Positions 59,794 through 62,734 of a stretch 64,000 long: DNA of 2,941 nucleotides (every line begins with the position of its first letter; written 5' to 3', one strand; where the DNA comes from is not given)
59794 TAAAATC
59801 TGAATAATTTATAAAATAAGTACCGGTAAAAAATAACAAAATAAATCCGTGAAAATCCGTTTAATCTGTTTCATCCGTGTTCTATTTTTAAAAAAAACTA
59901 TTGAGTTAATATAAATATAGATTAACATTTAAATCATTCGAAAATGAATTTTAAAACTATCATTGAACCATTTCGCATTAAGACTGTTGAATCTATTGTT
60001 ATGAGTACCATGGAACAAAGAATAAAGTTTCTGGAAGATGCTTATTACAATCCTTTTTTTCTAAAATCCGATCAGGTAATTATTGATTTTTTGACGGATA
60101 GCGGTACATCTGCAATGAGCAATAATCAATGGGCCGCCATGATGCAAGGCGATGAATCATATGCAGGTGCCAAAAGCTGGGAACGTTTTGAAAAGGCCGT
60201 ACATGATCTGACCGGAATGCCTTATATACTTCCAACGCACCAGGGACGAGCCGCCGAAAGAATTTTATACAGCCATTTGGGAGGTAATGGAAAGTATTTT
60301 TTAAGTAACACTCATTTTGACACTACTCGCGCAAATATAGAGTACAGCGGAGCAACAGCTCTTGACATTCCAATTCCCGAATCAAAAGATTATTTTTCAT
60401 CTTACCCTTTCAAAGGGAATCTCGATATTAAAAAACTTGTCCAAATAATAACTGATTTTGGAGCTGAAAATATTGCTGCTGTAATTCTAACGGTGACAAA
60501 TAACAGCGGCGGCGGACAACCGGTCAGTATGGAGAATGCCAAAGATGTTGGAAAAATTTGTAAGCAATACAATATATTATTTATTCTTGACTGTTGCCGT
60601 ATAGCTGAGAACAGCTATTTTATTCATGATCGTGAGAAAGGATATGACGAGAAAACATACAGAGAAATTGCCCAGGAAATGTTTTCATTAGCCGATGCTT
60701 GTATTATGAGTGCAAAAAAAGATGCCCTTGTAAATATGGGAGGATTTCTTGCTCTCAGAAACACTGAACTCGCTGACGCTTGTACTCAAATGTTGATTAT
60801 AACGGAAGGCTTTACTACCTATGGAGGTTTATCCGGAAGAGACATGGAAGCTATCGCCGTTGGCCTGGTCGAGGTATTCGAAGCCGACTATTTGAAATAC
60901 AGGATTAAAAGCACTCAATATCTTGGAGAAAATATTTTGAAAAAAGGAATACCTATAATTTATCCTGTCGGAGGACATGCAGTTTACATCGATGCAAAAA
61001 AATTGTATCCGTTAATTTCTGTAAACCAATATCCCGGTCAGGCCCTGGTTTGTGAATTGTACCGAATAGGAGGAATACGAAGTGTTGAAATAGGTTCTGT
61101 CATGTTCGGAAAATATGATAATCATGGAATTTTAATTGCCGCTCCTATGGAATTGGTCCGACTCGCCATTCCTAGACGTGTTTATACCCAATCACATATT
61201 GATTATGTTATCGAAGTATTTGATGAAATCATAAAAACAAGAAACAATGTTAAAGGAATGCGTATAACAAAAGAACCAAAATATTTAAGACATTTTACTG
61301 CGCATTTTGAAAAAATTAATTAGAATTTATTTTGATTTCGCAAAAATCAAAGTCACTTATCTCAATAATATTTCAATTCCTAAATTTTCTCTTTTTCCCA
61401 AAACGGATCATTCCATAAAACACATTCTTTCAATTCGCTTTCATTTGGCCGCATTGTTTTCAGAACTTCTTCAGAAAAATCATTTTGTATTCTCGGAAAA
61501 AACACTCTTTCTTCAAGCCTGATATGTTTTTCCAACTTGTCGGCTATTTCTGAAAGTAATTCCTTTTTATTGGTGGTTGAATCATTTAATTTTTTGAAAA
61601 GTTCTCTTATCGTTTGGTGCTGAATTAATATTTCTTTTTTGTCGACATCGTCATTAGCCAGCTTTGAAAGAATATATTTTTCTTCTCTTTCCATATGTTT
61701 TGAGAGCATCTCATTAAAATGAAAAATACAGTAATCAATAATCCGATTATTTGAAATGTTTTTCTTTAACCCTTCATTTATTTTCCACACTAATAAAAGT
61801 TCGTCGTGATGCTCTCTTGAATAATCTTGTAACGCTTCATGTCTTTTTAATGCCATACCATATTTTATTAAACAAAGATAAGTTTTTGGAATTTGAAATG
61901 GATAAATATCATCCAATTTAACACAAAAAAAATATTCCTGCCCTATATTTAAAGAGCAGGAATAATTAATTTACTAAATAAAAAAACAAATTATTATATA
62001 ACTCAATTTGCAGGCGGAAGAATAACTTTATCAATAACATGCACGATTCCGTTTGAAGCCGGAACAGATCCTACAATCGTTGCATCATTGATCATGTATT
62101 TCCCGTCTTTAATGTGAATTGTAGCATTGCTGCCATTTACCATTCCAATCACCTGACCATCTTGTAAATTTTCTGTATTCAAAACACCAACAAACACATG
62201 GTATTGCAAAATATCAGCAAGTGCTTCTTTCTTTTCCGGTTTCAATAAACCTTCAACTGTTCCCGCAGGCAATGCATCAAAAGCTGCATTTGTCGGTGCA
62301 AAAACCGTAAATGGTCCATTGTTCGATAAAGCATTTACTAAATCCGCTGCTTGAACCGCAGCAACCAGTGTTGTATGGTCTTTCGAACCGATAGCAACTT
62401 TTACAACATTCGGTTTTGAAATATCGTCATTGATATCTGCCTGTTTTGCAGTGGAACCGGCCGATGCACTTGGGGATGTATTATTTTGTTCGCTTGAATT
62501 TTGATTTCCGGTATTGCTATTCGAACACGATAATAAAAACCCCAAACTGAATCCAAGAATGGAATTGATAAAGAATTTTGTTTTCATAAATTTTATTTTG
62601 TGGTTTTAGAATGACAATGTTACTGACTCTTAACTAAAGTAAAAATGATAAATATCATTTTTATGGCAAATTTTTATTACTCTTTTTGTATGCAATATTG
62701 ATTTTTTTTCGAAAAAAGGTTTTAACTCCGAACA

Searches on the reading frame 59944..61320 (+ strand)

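Call 66: search_protein_families(library=pfam, proteins=[window:59944-61320:+], max_evalue=0.001)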
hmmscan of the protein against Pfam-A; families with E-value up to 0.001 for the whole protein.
window:59944-61320:+ (459 aa): 2 families
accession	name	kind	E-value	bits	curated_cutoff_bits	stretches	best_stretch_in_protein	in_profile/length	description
PF01212.27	Beta_elim_lyase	-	2.6e-74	250.6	27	1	48-423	1-286/288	Beta-eliminating lyase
PF00202.27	Aminotran_3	-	3.2e-05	23.2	30.5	1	157-216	171-230/403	Aminotransferase class-III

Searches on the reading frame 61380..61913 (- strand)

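Call 66: search_protein_families(library=pfam, proteins=[window:61380-61913:-], max_evalue=0.001)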
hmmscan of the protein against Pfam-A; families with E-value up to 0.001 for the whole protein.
window:61380-61913:- (177 aa): 1 family
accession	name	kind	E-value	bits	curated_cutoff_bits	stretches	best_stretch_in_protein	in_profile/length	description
PF01814.28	Hemerythrin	-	6.3e-17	62.7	25.3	2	35-142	9-127/127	Hemerythrin HHE cation binding domain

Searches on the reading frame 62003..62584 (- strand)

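Call 66: search_protein_families(library=pfam, proteins=[window:62003-62584:-], max_evalue=0.001)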
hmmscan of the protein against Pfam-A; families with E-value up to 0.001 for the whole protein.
window:62003-62584:- (193 aa): 1 family
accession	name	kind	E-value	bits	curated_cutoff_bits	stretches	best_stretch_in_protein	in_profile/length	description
PF02469.27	Fasciclin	-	9.5e-35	119.9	22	1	69-190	2-123/123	Fasciclin domain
